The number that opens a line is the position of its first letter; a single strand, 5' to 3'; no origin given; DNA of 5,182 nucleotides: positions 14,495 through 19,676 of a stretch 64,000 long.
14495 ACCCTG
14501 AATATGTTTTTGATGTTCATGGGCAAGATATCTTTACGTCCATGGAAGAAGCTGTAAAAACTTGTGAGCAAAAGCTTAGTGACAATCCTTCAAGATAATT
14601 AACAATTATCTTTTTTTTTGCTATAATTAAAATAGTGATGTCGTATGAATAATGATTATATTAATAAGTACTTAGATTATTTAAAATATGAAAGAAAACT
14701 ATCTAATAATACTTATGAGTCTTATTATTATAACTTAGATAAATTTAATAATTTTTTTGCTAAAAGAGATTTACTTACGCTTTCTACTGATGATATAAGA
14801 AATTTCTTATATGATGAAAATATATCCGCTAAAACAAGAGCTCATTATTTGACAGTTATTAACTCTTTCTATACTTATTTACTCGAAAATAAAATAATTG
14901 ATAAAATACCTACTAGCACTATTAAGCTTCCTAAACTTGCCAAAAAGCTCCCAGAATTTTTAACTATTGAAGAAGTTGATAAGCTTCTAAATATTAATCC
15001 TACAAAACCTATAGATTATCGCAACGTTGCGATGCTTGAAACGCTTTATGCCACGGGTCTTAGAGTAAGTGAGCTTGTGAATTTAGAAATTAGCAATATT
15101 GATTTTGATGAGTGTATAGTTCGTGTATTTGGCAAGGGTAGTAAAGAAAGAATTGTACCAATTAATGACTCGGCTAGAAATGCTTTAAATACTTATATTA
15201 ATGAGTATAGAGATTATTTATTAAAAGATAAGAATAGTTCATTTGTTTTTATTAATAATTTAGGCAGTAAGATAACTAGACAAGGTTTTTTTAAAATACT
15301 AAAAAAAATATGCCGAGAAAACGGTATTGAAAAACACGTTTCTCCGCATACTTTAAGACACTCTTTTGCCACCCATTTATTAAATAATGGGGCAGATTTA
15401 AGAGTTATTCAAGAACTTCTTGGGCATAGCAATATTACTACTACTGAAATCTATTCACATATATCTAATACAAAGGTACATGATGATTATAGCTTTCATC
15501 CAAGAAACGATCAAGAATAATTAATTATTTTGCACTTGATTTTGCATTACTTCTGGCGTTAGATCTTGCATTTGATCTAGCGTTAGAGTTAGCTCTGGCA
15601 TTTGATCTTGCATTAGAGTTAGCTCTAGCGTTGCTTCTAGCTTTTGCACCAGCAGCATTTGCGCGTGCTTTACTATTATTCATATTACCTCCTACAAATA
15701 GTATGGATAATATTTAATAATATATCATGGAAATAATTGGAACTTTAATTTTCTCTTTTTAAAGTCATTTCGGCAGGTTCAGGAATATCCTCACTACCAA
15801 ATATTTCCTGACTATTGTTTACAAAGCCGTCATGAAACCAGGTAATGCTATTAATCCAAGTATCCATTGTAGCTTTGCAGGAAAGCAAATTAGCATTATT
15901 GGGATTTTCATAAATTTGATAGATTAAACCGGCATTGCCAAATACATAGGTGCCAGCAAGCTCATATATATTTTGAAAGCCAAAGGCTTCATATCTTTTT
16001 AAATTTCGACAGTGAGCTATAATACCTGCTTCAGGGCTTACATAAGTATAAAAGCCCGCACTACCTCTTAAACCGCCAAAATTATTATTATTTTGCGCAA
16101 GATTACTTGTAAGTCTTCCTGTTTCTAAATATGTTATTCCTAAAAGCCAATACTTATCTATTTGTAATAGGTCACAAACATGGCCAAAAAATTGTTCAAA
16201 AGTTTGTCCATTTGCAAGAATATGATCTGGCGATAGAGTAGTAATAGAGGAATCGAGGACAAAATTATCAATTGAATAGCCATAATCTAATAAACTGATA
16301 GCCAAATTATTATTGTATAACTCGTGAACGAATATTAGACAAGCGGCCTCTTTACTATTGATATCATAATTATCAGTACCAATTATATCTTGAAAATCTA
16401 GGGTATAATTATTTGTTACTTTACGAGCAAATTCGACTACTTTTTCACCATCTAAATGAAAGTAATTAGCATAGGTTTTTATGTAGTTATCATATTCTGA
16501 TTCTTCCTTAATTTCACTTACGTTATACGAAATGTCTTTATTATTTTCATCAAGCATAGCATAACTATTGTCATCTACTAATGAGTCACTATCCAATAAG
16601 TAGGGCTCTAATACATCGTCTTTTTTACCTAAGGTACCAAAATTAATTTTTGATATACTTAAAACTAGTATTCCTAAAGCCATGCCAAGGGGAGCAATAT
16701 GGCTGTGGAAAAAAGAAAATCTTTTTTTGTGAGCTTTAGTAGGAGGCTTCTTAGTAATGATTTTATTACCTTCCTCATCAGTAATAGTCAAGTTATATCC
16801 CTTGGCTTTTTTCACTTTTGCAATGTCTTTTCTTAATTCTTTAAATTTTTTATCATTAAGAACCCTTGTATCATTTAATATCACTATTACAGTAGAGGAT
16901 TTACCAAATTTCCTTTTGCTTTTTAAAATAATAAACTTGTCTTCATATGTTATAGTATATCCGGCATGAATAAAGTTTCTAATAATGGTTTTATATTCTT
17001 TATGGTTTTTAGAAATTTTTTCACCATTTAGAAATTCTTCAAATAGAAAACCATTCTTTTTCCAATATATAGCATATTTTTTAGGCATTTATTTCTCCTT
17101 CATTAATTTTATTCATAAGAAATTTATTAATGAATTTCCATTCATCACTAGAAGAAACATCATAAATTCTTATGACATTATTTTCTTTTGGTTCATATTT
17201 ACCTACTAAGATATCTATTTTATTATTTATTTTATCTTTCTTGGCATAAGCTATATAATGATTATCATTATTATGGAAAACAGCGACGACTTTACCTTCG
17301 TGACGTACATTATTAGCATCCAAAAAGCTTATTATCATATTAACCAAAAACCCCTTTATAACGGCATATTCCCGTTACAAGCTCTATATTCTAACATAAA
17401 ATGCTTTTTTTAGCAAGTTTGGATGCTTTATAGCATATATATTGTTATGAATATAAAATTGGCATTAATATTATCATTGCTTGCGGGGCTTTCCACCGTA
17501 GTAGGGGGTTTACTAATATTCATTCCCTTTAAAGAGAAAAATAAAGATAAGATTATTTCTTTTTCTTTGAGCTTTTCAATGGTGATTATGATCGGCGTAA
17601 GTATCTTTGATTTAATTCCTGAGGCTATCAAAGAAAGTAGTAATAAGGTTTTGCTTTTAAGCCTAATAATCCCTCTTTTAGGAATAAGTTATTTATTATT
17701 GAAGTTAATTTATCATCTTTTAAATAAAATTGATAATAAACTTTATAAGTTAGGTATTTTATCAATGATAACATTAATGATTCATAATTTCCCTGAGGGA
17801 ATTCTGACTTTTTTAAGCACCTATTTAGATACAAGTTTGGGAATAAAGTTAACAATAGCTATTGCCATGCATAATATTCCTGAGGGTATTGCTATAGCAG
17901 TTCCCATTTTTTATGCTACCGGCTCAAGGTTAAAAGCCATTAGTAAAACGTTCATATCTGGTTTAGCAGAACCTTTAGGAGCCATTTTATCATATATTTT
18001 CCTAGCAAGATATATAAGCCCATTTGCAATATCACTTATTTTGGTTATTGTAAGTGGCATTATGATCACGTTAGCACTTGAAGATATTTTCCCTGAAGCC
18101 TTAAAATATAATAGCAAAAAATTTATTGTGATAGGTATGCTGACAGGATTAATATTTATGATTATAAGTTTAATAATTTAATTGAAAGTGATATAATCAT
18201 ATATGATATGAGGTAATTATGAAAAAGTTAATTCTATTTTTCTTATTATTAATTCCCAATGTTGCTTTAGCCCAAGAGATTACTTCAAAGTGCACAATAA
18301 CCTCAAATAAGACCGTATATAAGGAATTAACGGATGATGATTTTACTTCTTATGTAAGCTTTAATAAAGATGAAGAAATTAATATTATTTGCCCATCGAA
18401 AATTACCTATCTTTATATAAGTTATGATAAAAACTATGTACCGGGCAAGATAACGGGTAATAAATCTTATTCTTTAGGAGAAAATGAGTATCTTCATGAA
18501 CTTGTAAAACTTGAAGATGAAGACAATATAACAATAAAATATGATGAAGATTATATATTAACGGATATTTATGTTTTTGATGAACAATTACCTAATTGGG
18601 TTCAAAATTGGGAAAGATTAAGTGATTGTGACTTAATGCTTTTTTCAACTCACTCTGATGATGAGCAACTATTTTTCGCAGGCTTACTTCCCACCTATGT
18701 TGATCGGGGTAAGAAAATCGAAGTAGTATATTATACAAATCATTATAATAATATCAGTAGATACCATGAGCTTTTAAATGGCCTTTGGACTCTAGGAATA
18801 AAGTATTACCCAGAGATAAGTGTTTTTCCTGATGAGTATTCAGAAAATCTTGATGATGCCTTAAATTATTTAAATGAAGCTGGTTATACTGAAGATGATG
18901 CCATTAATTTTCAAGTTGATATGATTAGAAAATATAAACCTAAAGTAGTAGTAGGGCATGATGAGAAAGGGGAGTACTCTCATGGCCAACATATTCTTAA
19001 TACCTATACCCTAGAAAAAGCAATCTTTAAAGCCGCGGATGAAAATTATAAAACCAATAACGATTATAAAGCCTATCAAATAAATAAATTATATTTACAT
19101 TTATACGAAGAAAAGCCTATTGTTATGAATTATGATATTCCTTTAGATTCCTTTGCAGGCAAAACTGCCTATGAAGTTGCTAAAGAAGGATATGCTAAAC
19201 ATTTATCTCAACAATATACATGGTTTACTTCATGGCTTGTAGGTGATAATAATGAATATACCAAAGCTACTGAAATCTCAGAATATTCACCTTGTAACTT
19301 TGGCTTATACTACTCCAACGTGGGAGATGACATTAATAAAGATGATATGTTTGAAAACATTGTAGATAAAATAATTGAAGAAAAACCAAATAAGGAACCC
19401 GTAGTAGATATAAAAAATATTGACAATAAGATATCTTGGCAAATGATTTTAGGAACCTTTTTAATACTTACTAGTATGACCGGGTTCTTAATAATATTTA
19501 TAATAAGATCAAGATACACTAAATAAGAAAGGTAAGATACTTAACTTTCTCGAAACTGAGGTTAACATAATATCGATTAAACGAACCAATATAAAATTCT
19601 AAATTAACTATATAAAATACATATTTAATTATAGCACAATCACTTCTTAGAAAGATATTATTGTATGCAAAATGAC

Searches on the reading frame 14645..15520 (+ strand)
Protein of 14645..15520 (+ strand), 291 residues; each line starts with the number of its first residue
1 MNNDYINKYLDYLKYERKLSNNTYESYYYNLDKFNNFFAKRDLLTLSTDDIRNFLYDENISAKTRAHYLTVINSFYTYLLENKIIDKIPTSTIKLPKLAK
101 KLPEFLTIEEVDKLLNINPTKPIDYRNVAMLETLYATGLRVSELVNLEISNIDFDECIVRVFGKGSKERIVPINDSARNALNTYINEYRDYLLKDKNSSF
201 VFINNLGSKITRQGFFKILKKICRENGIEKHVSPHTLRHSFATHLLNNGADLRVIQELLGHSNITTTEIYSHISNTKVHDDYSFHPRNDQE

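Call 29: search_protein_families(library=pfam, proteins=[window:14645-15520:+], max_evalue=0.00001)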
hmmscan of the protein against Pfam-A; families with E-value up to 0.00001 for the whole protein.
window:14645-15520:+ (291 aa): 3 families
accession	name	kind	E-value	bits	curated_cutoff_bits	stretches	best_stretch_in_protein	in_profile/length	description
PF00589.27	Phage_integrase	-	3.9e-54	183.4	27.1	1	105-274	2-169/172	Phage integrase family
PF02899.23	Phage_int_SAM_1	-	2.1e-13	50.8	22.3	1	6-81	1-81/83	Phage integrase, N-terminal SAM-like domain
PF13495.12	Phage_int_SAM_4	-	7.2e-08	33.2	27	1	7-84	3-83/85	Phage integrase, N-terminal SAM-like domain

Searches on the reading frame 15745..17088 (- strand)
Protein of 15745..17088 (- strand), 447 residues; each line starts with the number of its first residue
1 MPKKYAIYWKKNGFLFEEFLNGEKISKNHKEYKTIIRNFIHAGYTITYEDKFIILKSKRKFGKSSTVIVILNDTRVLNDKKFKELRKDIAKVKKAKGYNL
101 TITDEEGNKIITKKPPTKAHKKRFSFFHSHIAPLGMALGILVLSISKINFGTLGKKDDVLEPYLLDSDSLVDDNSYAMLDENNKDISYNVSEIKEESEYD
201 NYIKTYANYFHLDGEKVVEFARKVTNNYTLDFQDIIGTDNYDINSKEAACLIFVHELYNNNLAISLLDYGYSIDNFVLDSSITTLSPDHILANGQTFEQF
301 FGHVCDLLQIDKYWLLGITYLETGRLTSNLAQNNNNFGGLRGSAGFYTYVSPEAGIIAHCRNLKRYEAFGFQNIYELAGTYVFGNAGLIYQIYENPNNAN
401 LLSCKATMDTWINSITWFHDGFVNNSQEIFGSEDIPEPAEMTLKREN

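Call 30: search_protein_families(library=pfam, proteins=[window:15745-17088:-], max_evalue=0.00001)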
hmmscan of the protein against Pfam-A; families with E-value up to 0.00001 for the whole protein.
window:15745-17088:- (447 aa): 1 family
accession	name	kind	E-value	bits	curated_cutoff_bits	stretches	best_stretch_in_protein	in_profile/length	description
PF01832.25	Glucosaminidase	-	4.6e-06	27.8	30.2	1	309-368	12-87/123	Mannosyl-glycoprotein endo-beta-N-acetylglucosaminidase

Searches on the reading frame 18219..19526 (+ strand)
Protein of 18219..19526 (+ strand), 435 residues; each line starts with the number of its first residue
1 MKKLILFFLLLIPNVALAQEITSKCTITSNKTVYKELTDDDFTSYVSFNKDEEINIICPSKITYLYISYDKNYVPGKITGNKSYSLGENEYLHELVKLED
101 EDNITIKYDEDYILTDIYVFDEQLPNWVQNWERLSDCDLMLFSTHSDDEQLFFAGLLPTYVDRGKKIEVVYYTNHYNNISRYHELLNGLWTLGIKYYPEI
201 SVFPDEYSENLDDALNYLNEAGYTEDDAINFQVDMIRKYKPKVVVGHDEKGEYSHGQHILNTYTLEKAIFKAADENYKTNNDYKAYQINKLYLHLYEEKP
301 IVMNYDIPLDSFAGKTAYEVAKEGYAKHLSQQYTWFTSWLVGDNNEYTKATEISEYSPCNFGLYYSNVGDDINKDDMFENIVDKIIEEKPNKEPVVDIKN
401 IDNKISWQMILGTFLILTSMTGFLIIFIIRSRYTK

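Call 30: search_protein_families(library=pfam, proteins=[window:18219-19526:+], max_evalue=0.00001)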
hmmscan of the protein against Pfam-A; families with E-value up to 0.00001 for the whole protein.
window:18219-19526:+ (435 aa): 1 family
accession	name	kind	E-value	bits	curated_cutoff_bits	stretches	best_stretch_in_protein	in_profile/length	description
PF02585.22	PIG-L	-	3e-10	41.1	28.2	1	140-260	1-120/129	GlcNAc-PI de-N-acetylase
